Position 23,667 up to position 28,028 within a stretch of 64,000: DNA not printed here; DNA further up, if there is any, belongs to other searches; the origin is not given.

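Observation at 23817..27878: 1353-aa modular coiled-coil rod fused to degenerate GGDEF and FimX-like (EVL) EAL domains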

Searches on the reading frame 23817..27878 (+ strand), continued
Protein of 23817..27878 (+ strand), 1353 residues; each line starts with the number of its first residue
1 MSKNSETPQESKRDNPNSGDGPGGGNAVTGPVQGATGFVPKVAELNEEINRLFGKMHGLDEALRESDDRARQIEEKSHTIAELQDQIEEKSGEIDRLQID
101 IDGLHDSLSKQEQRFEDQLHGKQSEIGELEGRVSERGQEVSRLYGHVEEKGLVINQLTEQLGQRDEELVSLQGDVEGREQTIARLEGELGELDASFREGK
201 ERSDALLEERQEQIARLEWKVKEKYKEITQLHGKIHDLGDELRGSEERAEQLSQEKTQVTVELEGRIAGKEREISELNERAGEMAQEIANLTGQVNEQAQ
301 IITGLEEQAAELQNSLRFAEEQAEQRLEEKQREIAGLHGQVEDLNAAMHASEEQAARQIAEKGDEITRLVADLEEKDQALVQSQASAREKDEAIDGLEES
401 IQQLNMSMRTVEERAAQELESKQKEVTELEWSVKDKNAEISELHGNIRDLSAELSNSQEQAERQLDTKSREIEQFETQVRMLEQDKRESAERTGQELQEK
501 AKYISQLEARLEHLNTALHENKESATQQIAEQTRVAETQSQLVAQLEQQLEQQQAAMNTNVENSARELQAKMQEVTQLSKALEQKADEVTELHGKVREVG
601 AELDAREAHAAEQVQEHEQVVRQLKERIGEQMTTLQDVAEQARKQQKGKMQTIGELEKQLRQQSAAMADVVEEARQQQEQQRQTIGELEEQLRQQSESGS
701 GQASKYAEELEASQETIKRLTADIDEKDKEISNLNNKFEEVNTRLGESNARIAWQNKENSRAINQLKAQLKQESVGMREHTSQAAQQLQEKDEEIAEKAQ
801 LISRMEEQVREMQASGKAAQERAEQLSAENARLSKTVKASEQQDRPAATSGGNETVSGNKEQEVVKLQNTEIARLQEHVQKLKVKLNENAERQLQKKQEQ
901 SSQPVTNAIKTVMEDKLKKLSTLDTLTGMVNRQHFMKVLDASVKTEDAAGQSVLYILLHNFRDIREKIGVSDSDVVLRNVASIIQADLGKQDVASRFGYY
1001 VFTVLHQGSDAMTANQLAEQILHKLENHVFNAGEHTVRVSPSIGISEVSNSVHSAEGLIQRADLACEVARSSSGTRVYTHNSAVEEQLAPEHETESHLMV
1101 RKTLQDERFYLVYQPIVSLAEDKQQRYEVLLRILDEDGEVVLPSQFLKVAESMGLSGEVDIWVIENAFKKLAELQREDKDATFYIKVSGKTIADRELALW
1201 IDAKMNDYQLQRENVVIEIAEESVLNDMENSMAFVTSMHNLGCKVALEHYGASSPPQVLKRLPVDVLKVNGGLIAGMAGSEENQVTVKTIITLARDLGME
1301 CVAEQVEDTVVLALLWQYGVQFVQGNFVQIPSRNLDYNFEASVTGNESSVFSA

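Call 58: search_protein_families(library=pfam, proteins=[L034:10984-12243:+, L034:12209-13594:+, L002:5452-6291:+, L002:7159-7728:-, L002:3045-4133:+], max_evalue=0.001)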
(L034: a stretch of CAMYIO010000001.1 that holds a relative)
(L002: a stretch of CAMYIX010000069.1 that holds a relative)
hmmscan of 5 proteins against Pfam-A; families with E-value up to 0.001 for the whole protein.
L034:10984-12243:+ (420 aa): 3 families
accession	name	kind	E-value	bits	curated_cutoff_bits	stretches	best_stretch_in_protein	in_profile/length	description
PF11871.13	DUF3391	-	2.2e-26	93.4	27.8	1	14-142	3-134/136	Domain of unknown function (DUF3391)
PF13487.12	HD_5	-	2.6e-24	86.3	27.2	1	168-317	7-158/170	HD domain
PF01966.28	HD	-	2.6e-07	31.4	22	1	176-298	2-116/116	HD domain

L034:12209-13594:+ (462 aa): 2 families
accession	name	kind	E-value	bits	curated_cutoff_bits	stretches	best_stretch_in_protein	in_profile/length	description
PF00563.25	EAL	-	2.4e-71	240.3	31.3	1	207-440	3-236/236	EAL domain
PF00990.26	GGDEF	-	1.1e-14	54.9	23.8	1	43-179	14-153/161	Diguanylate cyclase, GGDEF domain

L002:5452-6291:+ (280 aa): 1 family
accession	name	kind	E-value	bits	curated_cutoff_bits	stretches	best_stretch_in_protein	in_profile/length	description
PF21342.2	SoxA-TsdA_cyt-c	-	2.8e-24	85.4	27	2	80-160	1-86/88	SoxA/TsdA, cytochrome c domain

L002:7159-7728:- (189 aa): 1 family
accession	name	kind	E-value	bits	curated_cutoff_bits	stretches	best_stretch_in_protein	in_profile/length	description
PF03350.21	UPF0114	-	8.6e-37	126.4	23.1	1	36-152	1-117/117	Uncharacterized protein family, UPF0114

L002:3045-4133:+ (363 aa): 3 families
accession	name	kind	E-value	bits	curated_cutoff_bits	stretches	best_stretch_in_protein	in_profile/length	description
PF06071.19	YchF-GTPase_C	-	4.7e-41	139.2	27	1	279-362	1-84/84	Protein of unknown function (DUF933)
PF01926.29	MMR_HSR1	-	1.7e-20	73.6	21.9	1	5-107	2-85/113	50S ribosome-binding GTPase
PF02421.24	FeoB_N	-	2.8e-07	30.6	27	1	5-44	3-42/156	Ferrous iron transport protein B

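Call 77: find_encoding_contigs(protein=P0197, flank=7000, max_places=1)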
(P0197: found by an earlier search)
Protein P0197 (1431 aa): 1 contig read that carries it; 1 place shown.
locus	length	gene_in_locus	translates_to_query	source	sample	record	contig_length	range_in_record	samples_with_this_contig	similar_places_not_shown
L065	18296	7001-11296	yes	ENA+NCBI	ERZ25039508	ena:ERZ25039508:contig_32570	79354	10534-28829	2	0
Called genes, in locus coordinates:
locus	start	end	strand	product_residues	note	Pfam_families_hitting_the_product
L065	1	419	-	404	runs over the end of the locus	PF00479:G6PD_N, PF02781:G6PD_C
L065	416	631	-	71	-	PF00479:G6PD_N (weak)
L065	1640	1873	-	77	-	PF00563:EAL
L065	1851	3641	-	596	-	PF00072:Response_reg, PF00990:GGDEF, PF00563:EAL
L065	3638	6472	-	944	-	PF00672:HAMP, PF00512:HisKA, PF02518:HATPase_c, PF00072:Response_reg, PF01627:Hpt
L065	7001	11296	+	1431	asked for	PF08614:ATG16 (weak), PF24161:CCDC39 (faint), PF28422:CCDC89 (faint), PF00990:GGDEF, PF00563:EAL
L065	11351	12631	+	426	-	PF11871:DUF3391, PF13487:HD_5, PF01966:HD (weak)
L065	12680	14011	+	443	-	PF00990:GGDEF, PF00563:EAL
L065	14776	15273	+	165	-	PF01899:MNHE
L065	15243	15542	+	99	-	PF04066:MrpF_PhaF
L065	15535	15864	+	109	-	PF03334:PhaG_MnhG_YufB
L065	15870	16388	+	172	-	PF13244:MbhD, PF20501:MbhE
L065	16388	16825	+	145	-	PF04039:MnhB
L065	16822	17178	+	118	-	PF00420:Oxidored_q2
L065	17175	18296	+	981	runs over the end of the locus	PF10125:NADHdeh_related, PF00361:Proton_antipo_M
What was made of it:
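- Tried and rejected: These turned out to be faint CCDC89 and CCDC39 hits, which is coiled-coil bias (call 77).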

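Call 78: find_encoding_contigs(protein=P0004, flank=7000, max_places=1)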
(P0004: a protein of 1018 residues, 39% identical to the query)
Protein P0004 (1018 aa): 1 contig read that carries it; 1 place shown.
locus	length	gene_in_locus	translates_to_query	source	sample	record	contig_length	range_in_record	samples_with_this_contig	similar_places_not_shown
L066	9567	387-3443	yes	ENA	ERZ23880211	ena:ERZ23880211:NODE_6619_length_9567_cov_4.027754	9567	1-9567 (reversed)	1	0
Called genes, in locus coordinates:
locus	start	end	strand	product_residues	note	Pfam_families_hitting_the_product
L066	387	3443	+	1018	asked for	PF00990:GGDEF, PF00563:EAL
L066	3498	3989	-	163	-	PF13650:Asp_protease_2, PF13975:gag-asp_proteas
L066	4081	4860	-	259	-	PF13230:GATase_4, PF13522:GATase_6 (weak)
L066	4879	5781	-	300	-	PF02729:OTCace_N, PF00185:OTCace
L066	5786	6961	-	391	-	PF00202:Aminotran_3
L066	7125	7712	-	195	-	PF06181:Urate_ox_N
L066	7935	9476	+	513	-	PF02538:Hydantoinase_B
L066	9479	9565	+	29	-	?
